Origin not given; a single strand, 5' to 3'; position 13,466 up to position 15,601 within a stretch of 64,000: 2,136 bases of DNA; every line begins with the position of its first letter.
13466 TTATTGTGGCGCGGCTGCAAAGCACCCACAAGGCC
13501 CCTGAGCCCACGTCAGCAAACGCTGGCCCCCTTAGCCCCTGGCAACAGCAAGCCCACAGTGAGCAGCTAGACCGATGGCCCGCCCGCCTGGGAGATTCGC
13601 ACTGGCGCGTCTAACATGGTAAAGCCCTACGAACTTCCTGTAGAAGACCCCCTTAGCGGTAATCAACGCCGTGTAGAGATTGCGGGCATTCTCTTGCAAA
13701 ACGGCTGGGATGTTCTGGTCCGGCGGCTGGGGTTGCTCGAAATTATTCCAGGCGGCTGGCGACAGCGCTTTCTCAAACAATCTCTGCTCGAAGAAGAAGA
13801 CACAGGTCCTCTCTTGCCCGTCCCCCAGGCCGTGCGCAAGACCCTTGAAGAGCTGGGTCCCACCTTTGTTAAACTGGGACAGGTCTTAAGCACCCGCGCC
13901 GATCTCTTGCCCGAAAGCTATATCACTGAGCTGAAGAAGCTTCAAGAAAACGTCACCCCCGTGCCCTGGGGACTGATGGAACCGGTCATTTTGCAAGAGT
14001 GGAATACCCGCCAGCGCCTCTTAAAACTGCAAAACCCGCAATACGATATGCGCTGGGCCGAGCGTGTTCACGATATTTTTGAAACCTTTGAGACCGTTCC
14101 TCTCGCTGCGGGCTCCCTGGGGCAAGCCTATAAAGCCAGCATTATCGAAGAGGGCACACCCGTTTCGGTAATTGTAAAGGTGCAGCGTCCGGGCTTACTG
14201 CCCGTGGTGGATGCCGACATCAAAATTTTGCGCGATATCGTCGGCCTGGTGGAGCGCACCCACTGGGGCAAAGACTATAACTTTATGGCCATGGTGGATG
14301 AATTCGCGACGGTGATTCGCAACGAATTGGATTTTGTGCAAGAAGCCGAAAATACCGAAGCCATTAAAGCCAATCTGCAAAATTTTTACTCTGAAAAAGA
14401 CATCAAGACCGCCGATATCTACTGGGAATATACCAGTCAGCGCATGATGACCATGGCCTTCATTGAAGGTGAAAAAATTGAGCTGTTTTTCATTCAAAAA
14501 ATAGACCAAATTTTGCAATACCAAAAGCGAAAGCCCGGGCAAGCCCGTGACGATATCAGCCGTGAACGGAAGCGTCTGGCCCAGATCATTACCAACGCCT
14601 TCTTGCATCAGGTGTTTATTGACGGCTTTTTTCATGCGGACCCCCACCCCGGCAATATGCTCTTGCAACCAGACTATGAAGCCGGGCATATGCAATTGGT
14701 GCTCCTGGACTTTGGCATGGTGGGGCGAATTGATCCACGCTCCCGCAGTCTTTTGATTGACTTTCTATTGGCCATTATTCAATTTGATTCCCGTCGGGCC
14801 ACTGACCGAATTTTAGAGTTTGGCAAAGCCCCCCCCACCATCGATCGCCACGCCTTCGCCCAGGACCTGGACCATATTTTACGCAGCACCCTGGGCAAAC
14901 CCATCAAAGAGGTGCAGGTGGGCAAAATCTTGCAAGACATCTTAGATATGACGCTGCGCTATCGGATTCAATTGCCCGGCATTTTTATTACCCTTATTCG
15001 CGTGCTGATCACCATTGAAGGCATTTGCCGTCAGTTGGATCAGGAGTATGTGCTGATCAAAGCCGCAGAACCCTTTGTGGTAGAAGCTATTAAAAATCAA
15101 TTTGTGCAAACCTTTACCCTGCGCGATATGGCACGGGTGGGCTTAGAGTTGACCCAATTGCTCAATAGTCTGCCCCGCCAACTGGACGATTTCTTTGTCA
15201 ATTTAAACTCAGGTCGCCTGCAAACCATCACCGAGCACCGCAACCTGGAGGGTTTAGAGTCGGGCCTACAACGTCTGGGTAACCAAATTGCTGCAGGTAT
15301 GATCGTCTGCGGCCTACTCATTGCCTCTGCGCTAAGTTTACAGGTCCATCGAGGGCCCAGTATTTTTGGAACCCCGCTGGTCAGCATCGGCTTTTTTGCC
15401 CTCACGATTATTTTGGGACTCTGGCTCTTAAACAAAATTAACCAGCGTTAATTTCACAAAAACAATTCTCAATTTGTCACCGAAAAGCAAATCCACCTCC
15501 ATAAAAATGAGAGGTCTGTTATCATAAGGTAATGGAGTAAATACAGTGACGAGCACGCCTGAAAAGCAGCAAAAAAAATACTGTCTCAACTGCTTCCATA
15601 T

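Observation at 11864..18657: Tightly packed co-directional operon linking acyl-CoA carboxylase genes to two kinases and an intramembrane protease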

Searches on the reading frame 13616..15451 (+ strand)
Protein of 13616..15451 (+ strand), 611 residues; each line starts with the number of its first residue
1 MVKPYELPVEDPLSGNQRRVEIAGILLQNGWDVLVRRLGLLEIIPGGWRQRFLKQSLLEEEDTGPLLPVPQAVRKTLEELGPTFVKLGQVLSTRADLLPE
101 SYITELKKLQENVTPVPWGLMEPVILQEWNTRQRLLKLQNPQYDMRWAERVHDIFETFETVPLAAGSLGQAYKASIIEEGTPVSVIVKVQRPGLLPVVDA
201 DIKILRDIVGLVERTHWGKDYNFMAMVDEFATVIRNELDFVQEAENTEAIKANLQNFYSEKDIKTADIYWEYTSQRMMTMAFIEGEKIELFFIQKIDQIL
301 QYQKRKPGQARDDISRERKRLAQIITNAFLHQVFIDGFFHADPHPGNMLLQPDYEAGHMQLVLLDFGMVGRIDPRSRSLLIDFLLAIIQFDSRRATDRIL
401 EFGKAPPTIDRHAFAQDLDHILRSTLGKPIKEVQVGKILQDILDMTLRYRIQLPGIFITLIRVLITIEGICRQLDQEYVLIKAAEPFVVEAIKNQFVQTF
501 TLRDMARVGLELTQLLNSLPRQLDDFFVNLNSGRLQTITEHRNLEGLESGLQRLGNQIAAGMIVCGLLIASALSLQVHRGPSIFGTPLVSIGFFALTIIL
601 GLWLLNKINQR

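Call 5: search_protein_families(library=pfam, proteins=[window:13616-15451:+], max_evalue=0.01)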
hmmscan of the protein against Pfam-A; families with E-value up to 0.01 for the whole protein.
window:13616-15451:+ (611 aa): 2 families
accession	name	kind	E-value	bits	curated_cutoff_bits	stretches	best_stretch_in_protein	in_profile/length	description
PF03109.22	ABC1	-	3.2e-55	187.4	22.9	1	149-395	24-240/244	ABC1 atypical kinase-like domain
PF01636.29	APH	-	0.00089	19.5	23.2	1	310-374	142-202/239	Phosphotransferase enzyme family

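Call 6: search_protein_families(library=ncbifam, proteins=[window:13616-15451:+], max_evalue=0.01)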
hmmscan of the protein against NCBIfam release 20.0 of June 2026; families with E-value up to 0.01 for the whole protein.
window:13616-15451:+ (611 aa): 3 families
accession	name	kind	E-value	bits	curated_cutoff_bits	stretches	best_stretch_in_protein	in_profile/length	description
TIGR01982.1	UbiB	equivalog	2.2e-102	342.9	487.55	1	18-496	3-430/436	2-polyprenylphenol 6-hydroxylase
NF003404.0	PRK04750.1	equivalog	1.2e-76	258.5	667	1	38-570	17-514/529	ubiquinone biosynthesis regulatory protein kinase UbiB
NF050082.1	ATPase_MABP1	exception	4.2e-15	55.5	800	1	75-372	55-305/435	macrolide-binding ATPase MABP-1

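Call 22: find_homologous_proteins(query=window:13616-15451:+, max_evalue=1e-30)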
Query window:13616-15451:+ (611 aa): 7818 proteins with E <= 1e-30 among 8000 candidates; the best 120 are listed.
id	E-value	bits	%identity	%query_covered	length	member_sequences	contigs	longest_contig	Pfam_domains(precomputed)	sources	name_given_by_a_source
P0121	0.0e+0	1364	100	100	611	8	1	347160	PF27536.1,PF03109.23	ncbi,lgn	-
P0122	0.0e+0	1243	90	100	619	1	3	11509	PF27536.1,PF03109.23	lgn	-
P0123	0.0e+0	1226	90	100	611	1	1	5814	PF27536.1,PF03109.23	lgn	-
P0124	0.0e+0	1116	82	100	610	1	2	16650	PF27536.1,PF03109.23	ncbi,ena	-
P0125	1.2e-297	1007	74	98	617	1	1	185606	PF27536.1,PF03109.23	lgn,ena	-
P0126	2.3e-294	996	73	100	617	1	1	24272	PF27536.1,PF03109.23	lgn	-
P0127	2.7e-294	996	74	99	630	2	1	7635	PF27536.1,PF03109.23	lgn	-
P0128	3.7e-293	992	72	99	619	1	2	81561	PF27536.1,PF03109.23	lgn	-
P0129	3.4e-291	985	72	95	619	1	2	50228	PF27536.1,PF03109.23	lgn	-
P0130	2.2e-290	983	71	96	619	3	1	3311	PF27536.1,PF03109.23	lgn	-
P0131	1.7e-287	973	72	95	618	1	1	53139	PF27536.1,PF03109.23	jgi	-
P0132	8.1e-287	971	71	100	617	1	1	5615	PF27536.1,PF03109.23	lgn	-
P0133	5.5e-286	968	72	96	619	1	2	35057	PF27536.1,PF03109.23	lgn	-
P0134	4.2e-285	965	70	98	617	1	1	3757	PF27536.1,PF03109.23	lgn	-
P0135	5.4e-284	961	72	96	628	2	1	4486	PF27536.1,PF03109.23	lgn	-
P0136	1.9e-281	953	70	99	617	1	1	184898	PF27536.1,PF03109.23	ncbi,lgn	-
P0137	2.7e-281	953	69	99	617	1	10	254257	PF27536.1,PF03109.23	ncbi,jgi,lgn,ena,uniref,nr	ncbi:hypothetical protein COW36_14375 [bacterium (Candidatus Blackallbacteria) CG17_big_fil_post_rev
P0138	3.2e-281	952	69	99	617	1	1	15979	PF27536.1,PF03109.23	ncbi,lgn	ncbi:MAG: ABC1 kinase family protein [Candidatus Sericytochromatia bacterium]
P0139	6.0e-281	951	71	99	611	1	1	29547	PF27536.1,PF03109.23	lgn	-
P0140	6.0e-281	951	69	99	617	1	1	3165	PF27536.1,PF03109.23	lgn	-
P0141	1.0e-280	951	70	99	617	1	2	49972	PF27536.1,PF03109.23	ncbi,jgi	jgi:predicted unusual protein kinase regulating ubiquinone biosynthesis (AarF/ABC1/UbiB family)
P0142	1.1e-280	951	70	99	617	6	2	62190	PF27536.1,PF03109.23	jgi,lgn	jgi:ubiquinone biosynthesis protein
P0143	4.2e-280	949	69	99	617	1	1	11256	PF27536.1,PF03109.23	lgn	-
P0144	5.4e-280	948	71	96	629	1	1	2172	PF27536.1,PF03109.23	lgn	-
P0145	5.5e-279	945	69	99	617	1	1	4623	PF27536.1,PF03109.23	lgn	-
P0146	4.3e-277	939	69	99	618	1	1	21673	PF27536.1,PF03109.23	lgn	-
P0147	2.2e-275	933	69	99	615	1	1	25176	PF27536.1,PF03109.23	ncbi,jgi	jgi:ubiquinone biosynthesis protein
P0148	1.5e-272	924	68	100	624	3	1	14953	PF27536.1,PF03109.23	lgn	-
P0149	3.8e-268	909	67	100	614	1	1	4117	PF27536.1,PF03109.23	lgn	-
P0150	3.1e-263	893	66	100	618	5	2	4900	PF27536.1,PF03109.23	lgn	-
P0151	2.1e-238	811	60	98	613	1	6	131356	PF27536.1,PF03109.23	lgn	-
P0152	1.6e-235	801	60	99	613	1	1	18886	PF27536.1,PF03109.23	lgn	-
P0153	3.8e-222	757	72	79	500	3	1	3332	PF27536.1,PF03109.23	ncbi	ncbi:MAG: ABC1 kinase family protein, partial [Candidatus Sericytochromatia bacterium]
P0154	2.2e-202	692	53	98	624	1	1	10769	PF27536.1,PF03109.23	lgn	-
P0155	9.4e-198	677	52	98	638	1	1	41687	PF27536.1,PF03109.23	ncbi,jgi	jgi:ubiquinone biosynthesis protein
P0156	3.2e-197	675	52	98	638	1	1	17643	PF27536.1,PF03109.23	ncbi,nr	ncbi:MAG: AarF/ABC1/UbiB kinase family protein [Candidatus Sericytochromatia bacterium]|nr:AarF/ABC1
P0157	1.2e-196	673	52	98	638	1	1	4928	PF27536.1,PF03109.23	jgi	jgi:predicted unusual protein kinase regulating ubiquinone biosynthesis (AarF/ABC1/UbiB family)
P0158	2.5e-196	672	52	98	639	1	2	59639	PF27536.1,PF03109.23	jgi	jgi:predicted unusual protein kinase regulating ubiquinone biosynthesis (AarF/ABC1/UbiB family)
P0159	2.6e-196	672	52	98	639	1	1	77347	PF27536.1,PF03109.23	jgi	jgi:predicted unusual protein kinase regulating ubiquinone biosynthesis (AarF/ABC1/UbiB family)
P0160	3.6e-188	645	71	68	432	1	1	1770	PF03109.23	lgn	-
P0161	3.3e-176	606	50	98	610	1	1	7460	PF27536.1,PF03109.23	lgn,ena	-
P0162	2.5e-174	599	50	98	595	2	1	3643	PF27536.1,PF03109.23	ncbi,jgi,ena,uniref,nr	ncbi:MAG: AarF/ABC1/UbiB kinase family protein [Candidatus Sericytochromatia bacterium]|uniref:AarF/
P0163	1.7e-173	597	49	99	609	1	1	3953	PF27536.1,PF03109.23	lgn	-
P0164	3.9e-173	595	49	99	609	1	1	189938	PF27536.1,PF03109.23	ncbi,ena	-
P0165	1.0e-171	591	70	61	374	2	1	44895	PF27536.1,PF03109.23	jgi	jgi:ubiquinone biosynthesis protein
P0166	3.5e-171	589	48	98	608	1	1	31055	PF27536.1,PF03109.23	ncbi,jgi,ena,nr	ncbi:MAG: AarF/ABC1/UbiB kinase family protein [Candidatus Sericytochromatia bacterium]|nr:AarF/ABC1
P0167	2.5e-170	586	48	98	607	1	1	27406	PF27536.1,PF03109.23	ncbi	-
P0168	4.2e-170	585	47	98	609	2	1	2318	PF27536.1,PF03109.23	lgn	-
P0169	8.2e-170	584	49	98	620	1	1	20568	PF27536.1,PF03109.23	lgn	-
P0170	2.3e-169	583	78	52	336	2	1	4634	PF27536.1,PF03109.23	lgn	-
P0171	7.0e-168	578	49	98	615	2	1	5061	PF27536.1,PF03109.23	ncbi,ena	-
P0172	3.2e-167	576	46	98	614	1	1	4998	PF27536.1,PF03109.23,PF01636.30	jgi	jgi:ubiquinone biosynthesis protein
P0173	2.4e-165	570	46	98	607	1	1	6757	PF27536.1,PF03109.23,PF01636.30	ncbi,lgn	ncbi:MAG TPA: AarF/ABC1/UbiB kinase family protein [Oscillatoriaceae cyanobacterium]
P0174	5.2e-165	569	47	98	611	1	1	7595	PF27536.1,PF03109.23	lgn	-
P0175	9.9e-165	568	46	97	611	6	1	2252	PF27536.1,PF03109.23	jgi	jgi:predicted unusual protein kinase regulating ubiquinone biosynthesis (AarF/ABC1/UbiB family)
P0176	6.5e-164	565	45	99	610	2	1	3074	PF27536.1,PF03109.23,PF01636.30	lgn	-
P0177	7.9e-164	565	46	97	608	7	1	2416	PF27536.1,PF03109.23,PF01636.30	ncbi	ncbi:MAG: ABC1 kinase family protein [Candidatus Sericytochromatia bacterium]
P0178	1.3e-163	564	47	99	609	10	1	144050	PF27536.1,PF03109.23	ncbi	-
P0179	2.6e-163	563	46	96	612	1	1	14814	PF27536.1,PF03109.23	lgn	-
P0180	5.1e-163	562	46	97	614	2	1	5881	PF27536.1,PF03109.23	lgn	-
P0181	6.7e-163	562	46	97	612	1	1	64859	PF27536.1,PF03109.23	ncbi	ncbi:MAG TPA: AarF/UbiB family protein [Pantanalinema sp.]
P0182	1.2e-162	561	45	98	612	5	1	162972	PF27536.1,PF03109.23,PF01636.30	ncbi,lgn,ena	-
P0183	1.3e-162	561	46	98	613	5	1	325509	PF27536.1,PF03109.23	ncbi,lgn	-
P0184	6.5e-162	558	47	98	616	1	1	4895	PF27536.1,PF03109.23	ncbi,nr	ncbi:MAG: hypothetical protein KGR26_01830 [Cyanobacteria bacterium REEB65]|nr:hypothetical protein 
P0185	7.4e-162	558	46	97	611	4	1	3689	PF27536.1,PF03109.23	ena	-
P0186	2.0e-161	557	46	99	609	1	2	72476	PF27536.1,PF03109.23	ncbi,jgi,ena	-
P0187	5.1e-161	555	45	98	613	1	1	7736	PF27536.1,PF03109.23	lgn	-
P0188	1.9e-160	554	46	97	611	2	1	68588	PF27536.1,PF03109.23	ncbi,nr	ncbi:MAG: AarF/ABC1/UbiB kinase family protein [Candidatus Sericytochromatia bacterium]|nr:AarF/ABC1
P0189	1.9e-160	554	46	99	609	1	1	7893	PF27536.1,PF03109.23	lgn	-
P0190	6.0e-160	552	45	98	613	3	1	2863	PF27536.1,PF03109.23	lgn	-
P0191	7.6e-160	552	47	98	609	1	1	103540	PF27536.1,PF03109.23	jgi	jgi:predicted unusual protein kinase regulating ubiquinone biosynthesis (AarF/ABC1/UbiB family)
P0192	4.2e-159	549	47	93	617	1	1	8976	PF27536.1,PF03109.23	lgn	-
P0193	8.5e-158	545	45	98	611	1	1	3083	PF27536.1,PF03109.23,PF01636.30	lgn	-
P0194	2.8e-157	543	44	98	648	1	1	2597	PF27536.1,PF03109.23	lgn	-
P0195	4.3e-157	542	44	97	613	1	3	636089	PF27536.1,PF03109.23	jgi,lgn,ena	jgi:predicted unusual protein kinase regulating ubiquinone biosynthesis (AarF/ABC1/UbiB family)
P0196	6.5e-156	539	45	97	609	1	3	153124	PF27536.1,PF03109.23,PF01636.30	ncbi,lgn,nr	ncbi:MAG: AarF/UbiB family protein [Candidatus Sericytochromatia bacterium]|nr:AarF/UbiB family prot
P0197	1.4e-155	538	45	97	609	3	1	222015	PF27536.1,PF03109.23,PF01636.30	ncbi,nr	ncbi:MAG: AarF/UbiB family protein [Candidatus Sericytochromatia bacterium]|nr:AarF/UbiB family prot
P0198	4.6e-155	536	45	97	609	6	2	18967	PF27536.1,PF03109.23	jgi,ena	jgi:predicted unusual protein kinase regulating ubiquinone biosynthesis (AarF/ABC1/UbiB family)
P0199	3.7e-150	520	83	47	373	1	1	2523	PF03109.23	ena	-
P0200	2.7e-147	510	46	93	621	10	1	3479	PF27536.1,PF03109.23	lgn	-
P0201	1.5e-143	498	43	94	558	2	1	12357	PF00069.32,PF27536.1,PF03109.23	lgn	-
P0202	2.4e-137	477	44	87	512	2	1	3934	PF27536.1,PF03109.23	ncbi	ncbi:MAG TPA: AarF/UbiB family protein, partial [Chroococcales cyanobacterium]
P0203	8.9e-125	436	48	73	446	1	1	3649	PF27536.1,PF03109.23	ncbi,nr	ncbi:MAG: AarF/ABC1/UbiB kinase family protein, partial [Cyanobacteria bacterium NC_groundwater_1444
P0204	2.8e-102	361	45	62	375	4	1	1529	PF27536.1,PF03109.23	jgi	jgi:predicted unusual protein kinase regulating ubiquinone biosynthesis (AarF/ABC1/UbiB family)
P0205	1.2e-93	333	36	97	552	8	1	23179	PF27536.1,PF03109.23,PF01636.30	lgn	-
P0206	1.5e-93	333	35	96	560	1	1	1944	PF27536.1,PF03109.23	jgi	-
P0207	2.5e-93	332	36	96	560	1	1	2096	PF27536.1,PF03109.23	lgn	-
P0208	5.4e-91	324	35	96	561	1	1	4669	PF27536.1,PF03109.23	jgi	-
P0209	5.6e-91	324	35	97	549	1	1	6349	PF27536.1,PF03109.23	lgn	-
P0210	1.0e-90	323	34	97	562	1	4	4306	PF27536.1,PF03109.23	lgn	-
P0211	1.5e-90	323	36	96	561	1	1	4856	PF27536.1,PF03109.23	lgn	-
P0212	1.6e-90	323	35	96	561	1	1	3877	PF27536.1,PF03109.23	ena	-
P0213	2.6e-90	322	35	96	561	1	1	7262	PF27536.1,PF03109.23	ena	-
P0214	2.6e-90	322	35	96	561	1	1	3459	PF27536.1,PF03109.23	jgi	-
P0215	3.6e-90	321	35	96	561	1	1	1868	PF27536.1,PF03109.23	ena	-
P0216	4.4e-90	321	34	97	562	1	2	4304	PF27536.1,PF03109.23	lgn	-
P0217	8.6e-90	320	35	97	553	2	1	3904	PF27536.1,PF03109.23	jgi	-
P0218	1.1e-89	320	35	97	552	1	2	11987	PF27536.1,PF03109.23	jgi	-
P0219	1.1e-89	320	35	97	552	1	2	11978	PF27536.1,PF03109.23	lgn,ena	-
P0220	1.1e-89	320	35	96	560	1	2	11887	PF27536.1,PF03109.23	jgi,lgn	jgi:ubiquinone biosynthesis protein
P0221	1.1e-89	320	35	97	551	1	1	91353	PF27536.1,PF03109.23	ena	-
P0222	2.8e-89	319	35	96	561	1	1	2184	PF27536.1,PF03109.23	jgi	-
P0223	3.4e-89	318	36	97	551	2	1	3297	PF00069.32,PF27536.1,PF03109.23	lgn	-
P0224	3.6e-89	318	35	96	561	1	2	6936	PF27536.1,PF03109.23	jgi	-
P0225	4.2e-89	318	34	97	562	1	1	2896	PF27536.1,PF03109.23,PF01636.30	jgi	jgi:ubiquinone biosynthesis protein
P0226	7.5e-89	317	36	96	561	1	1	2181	PF27536.1,PF03109.23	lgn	-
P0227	8.2e-89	317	36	96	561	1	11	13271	PF27536.1,PF03109.23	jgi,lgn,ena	-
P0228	8.4e-89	317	36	88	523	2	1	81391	PF27536.1,PF03109.23,PF01636.30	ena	-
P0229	3.5e-88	315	33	97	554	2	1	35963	PF27536.1,PF03109.23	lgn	-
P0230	4.4e-88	315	34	96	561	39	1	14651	PF27536.1,PF03109.23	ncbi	-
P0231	7.7e-88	314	34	96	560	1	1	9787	PF27536.1,PF03109.23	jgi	-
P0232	8.7e-88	314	34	97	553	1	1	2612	PF27536.1,PF03109.23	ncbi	ncbi:MAG: ABC1 kinase family protein [Armatimonadota bacterium]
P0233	9.5e-88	313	34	96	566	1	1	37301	PF27536.1,PF03109.23,PF01636.30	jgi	jgi:ubiquinone biosynthesis protein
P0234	2.1e-87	312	34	96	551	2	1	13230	PF27536.1,PF03109.23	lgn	-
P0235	2.7e-87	312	35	96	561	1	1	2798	PF27536.1,PF03109.23,PF01636.30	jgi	-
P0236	2.7e-87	312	36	97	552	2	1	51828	PF27536.1,PF03109.23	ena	-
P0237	2.7e-87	312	34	96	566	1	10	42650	PF27536.1,PF03109.23,PF01636.30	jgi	jgi:ubiquinone biosynthesis protein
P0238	3.1e-87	312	35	97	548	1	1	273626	PF27536.1,PF03109.23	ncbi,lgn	-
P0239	3.6e-87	312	35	96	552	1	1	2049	PF27536.1,PF03109.23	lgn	-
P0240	3.8e-87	311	34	96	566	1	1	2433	PF27536.1,PF03109.23,PF01636.30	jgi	jgi:ubiquinone biosynthesis protein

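Call 23: find_encoding_contigs(protein=P0125, flank=8000, max_places=2)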
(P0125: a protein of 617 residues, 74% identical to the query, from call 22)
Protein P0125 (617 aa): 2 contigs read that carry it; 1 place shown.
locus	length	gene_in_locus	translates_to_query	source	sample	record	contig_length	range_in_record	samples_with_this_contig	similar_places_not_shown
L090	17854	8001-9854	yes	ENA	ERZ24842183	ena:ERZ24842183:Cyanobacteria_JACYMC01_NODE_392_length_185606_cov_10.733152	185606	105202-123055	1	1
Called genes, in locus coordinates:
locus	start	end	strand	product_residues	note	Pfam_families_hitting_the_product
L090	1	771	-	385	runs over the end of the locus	PF01041:DegT_DnrJ_EryC1, PF00155:Aminotran_1_2 (weak), PF01053:Cys_Met_Meta_PP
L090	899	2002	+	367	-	PF11276:DUF3078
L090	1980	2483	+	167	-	-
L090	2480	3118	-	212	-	-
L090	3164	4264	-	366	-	PF01926:MMR_HSR1, PF02421:FeoB_N, PF06071:YchF-GTPase_C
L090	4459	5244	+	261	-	-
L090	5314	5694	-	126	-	-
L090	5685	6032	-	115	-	-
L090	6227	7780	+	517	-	PF01039:Carboxyl_trans, PF03255:ACCA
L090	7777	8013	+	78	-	PF13822:ACC_epsilon (weak)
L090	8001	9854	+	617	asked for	PF03109:ABC1, PF27536:UbiB_helical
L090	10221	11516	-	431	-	PF01134:GIDA (faint), PF01266:DAO (faint), PF03486:HI0933_like (faint), PF07992:Pyr_redox_2, PF13450:NAD_binding_8 (faint), PF13454:NAD_binding_9 (faint), PF00070:Pyr_redox, PF22366:NDH2_C, +1 more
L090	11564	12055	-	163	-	PF00571:CBS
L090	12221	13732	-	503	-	PF00361:Proton_antipo_M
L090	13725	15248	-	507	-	PF00361:Proton_antipo_M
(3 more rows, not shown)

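Call 24: find_encoding_contigs(protein=P0137, flank=8000, max_places=2)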
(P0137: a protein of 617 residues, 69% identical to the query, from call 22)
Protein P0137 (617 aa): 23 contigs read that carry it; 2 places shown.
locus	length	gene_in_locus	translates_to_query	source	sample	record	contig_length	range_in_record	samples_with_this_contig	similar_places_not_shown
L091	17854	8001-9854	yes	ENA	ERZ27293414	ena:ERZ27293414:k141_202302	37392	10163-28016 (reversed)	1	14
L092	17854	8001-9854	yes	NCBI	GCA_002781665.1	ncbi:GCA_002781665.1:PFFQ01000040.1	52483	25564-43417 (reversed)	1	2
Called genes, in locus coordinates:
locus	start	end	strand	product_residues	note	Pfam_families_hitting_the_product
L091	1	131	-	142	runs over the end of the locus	PF13564:DoxX_2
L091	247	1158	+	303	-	PF00126:HTH_1, PF03466:LysR_substrate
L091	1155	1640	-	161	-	-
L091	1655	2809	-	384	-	PF01494:FAD_binding_3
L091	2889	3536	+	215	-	PF00440:TetR_N, PF13972:TetR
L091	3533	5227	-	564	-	PF13600:DUF4140, PF13598:DUF4139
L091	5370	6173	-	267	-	-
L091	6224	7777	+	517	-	PF01039:Carboxyl_trans, PF03255:ACCA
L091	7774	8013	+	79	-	-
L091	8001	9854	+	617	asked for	PF03109:ABC1, PF27536:UbiB_helical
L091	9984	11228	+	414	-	PF01590:GAF, PF00512:HisKA, PF02518:HATPase_c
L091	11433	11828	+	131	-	PF00072:Response_reg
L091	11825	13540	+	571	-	PF01627:Hpt (weak), PF00072:Response_reg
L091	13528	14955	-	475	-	PF13506:Glyco_transf_21 (faint), PF13641:Glyco_tranf_2_3, PF00535:Glycos_transf_2, PF10111:Glyco_tranf_2_2 (weak), PF03142:Chitin_synth_2 (faint), PF13632:Glyco_trans_2_3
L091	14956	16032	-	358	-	PF12717:Cnd1 (faint), PF02985:HEAT (faint), PF13646:HEAT_2 (weak)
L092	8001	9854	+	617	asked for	PF03109:ABC1, PF27536:UbiB_helical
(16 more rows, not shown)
